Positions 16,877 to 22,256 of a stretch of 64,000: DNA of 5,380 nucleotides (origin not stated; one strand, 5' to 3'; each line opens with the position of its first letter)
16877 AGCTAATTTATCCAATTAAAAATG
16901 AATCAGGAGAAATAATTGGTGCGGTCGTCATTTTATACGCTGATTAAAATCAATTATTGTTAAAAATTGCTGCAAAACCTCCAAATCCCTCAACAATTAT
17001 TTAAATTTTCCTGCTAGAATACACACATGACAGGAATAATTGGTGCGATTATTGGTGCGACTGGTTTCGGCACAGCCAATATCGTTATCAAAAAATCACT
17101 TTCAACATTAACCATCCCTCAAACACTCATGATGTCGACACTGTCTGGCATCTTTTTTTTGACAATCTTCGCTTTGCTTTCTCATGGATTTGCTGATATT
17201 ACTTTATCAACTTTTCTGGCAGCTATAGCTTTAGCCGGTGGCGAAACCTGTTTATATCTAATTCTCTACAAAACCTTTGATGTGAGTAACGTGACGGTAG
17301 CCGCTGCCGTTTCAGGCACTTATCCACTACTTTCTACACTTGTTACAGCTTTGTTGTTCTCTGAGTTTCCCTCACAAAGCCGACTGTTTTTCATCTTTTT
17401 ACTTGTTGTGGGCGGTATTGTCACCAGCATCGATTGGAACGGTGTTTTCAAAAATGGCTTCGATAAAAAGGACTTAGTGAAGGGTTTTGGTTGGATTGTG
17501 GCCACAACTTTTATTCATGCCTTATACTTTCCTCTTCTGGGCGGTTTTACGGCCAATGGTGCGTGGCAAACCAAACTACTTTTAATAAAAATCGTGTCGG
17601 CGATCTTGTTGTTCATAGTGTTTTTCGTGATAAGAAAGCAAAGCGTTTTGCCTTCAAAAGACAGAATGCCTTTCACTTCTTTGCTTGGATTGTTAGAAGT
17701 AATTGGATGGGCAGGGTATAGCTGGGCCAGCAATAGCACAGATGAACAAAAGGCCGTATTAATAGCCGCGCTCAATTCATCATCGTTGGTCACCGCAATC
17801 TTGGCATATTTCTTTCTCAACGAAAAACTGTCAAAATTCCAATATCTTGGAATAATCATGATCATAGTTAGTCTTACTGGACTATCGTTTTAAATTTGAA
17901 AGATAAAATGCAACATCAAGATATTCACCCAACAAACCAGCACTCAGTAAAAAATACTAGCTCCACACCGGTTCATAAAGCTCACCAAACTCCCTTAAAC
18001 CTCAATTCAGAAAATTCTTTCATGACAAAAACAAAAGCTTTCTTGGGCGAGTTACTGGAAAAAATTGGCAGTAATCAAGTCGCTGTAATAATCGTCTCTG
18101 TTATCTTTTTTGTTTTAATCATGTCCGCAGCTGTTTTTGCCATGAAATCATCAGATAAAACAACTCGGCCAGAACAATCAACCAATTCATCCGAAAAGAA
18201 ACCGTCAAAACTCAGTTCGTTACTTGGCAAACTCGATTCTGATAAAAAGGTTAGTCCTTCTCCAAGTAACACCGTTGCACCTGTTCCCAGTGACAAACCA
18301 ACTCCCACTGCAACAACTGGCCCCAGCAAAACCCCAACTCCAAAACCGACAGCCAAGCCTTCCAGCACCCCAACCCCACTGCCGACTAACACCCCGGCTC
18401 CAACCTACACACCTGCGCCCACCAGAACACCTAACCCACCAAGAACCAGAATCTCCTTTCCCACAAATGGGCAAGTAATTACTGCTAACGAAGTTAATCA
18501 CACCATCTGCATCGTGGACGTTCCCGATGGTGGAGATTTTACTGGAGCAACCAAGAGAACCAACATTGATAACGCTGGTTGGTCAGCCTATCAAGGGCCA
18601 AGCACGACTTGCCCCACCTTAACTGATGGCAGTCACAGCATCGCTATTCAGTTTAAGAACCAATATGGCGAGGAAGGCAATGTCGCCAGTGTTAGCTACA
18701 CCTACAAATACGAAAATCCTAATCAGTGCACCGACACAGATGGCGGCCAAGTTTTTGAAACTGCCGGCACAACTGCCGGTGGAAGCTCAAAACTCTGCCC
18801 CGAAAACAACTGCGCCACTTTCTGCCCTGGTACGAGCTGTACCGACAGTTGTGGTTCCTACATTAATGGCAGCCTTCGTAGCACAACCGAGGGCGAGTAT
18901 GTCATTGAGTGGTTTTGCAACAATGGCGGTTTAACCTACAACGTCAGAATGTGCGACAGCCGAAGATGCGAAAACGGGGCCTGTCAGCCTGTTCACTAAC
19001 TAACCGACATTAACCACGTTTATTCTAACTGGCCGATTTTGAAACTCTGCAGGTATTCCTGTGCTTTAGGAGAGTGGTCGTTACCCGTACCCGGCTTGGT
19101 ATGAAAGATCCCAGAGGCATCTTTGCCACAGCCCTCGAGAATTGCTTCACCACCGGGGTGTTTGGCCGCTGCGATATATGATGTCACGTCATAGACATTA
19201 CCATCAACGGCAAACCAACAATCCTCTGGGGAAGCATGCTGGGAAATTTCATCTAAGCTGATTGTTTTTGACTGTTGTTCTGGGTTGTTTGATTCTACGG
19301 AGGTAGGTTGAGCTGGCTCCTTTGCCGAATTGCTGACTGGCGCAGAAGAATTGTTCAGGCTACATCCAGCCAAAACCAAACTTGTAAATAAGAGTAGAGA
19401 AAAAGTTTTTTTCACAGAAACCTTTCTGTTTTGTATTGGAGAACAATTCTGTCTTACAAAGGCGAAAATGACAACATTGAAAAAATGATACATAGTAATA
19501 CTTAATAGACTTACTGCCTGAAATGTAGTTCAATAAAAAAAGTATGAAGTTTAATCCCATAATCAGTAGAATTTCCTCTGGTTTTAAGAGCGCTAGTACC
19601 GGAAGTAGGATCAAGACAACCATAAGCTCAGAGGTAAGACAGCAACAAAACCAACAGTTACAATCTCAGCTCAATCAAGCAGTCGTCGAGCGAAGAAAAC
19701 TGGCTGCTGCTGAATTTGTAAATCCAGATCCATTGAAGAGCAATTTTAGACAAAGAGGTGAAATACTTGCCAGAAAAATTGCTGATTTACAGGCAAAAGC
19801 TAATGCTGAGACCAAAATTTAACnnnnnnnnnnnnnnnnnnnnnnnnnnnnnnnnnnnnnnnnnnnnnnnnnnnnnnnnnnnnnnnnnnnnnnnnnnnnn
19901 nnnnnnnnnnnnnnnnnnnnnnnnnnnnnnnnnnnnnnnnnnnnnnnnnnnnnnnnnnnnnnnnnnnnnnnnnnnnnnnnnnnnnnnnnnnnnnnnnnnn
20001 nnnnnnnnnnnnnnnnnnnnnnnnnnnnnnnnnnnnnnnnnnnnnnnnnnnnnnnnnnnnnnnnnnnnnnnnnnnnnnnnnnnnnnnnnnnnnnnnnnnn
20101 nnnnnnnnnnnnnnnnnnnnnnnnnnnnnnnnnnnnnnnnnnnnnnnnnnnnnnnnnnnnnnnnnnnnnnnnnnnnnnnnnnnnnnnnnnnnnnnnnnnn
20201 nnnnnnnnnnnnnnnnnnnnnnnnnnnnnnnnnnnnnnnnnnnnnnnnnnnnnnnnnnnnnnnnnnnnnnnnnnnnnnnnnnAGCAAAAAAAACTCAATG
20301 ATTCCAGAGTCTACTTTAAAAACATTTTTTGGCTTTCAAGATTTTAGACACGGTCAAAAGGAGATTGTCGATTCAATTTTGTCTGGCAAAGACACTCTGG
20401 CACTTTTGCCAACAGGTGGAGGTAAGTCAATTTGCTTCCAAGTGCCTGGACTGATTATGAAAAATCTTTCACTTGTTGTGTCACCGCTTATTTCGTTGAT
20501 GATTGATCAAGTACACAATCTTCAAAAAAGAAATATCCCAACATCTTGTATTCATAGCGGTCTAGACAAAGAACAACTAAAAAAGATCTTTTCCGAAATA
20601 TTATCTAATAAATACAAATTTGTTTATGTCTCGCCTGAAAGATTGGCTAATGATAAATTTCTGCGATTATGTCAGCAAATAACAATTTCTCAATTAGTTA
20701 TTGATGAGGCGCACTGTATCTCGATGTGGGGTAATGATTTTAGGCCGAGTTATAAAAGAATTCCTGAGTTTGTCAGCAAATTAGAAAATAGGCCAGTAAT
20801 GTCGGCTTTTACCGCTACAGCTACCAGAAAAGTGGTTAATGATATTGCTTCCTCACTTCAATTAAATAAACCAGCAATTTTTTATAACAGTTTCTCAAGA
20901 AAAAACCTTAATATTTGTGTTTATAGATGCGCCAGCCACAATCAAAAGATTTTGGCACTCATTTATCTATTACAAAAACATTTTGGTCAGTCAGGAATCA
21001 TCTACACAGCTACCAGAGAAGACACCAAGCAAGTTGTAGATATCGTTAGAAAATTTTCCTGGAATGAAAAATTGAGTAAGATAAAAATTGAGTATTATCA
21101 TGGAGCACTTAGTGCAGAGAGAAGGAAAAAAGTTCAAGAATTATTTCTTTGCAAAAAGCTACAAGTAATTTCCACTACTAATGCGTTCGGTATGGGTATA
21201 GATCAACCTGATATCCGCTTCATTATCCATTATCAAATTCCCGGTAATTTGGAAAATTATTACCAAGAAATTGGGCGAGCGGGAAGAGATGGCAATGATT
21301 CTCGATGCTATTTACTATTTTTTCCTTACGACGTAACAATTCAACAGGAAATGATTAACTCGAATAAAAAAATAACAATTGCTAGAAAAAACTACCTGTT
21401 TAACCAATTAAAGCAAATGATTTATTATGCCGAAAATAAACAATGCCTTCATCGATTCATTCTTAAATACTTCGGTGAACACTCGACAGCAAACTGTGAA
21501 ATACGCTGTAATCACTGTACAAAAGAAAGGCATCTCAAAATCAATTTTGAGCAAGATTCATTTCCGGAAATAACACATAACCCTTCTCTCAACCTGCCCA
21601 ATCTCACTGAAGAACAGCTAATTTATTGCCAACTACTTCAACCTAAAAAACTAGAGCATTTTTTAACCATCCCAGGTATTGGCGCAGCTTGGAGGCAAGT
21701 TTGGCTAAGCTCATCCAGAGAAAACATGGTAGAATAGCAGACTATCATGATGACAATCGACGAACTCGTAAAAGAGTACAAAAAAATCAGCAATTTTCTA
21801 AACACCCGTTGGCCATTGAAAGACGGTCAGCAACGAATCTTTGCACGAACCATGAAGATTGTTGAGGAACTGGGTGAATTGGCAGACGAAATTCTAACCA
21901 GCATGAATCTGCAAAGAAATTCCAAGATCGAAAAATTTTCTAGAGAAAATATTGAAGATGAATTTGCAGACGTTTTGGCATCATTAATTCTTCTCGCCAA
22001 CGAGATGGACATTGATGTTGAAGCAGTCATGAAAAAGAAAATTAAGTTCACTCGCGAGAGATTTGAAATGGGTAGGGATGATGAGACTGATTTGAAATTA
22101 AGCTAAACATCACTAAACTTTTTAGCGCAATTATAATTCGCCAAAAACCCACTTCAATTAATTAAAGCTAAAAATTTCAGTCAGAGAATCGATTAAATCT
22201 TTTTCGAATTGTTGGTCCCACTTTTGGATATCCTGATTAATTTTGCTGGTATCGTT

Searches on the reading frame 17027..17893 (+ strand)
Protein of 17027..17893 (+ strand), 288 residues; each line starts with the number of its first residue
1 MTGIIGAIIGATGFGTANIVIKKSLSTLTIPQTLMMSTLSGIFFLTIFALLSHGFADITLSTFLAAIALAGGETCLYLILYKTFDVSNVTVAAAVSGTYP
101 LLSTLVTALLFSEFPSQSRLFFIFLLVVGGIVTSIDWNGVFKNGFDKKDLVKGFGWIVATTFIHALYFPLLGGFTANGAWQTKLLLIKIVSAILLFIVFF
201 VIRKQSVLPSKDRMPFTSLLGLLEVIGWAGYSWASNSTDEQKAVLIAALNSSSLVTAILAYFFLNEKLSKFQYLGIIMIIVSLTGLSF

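Call 49: search_protein_families(library=pfam, proteins=[window:17027-17893:+], max_evalue=0.0001)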
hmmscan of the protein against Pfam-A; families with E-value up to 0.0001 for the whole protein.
window:17027-17893:+ (288 aa): 1 family
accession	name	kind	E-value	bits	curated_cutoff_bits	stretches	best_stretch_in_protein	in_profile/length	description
PF00892.27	EamA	-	2.4e-20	73.6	28.2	2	152-287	2-134/135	EamA-like transporter family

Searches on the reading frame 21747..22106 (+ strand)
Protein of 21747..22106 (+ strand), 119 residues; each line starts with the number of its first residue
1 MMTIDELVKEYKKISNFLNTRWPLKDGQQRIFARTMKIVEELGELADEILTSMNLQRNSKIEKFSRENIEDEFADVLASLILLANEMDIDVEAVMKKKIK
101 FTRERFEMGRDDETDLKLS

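Call 4: search_protein_families(library=pfam, proteins=[window:21747-22106:+], max_evalue=0.01)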
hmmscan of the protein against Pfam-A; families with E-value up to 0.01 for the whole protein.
window:21747-22106:+ (119 aa): 5 families
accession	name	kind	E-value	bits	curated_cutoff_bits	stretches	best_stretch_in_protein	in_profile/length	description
PF12643.12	MazG-like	-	2.7e-07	31.2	27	1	39-109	5-73/85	MazG-like family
PF03819.22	MazG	-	1.1e-06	29.2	22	1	37-100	9-64/74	MazG nucleotide pyrophosphohydrolase domain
PF06892.16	Phage_CP76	-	6e-05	23.4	26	1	28-86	86-142/146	Phage regulatory protein CII (CP76)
PF01503.22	PRA-PH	-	0.00037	21.3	21.3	1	34-97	30-81/86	Phosphoribosyl-ATP pyrophosphohydrolase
PF08761.16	dUTPase_2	-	0.0073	17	22.9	1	4-98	2-93/162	dUTPase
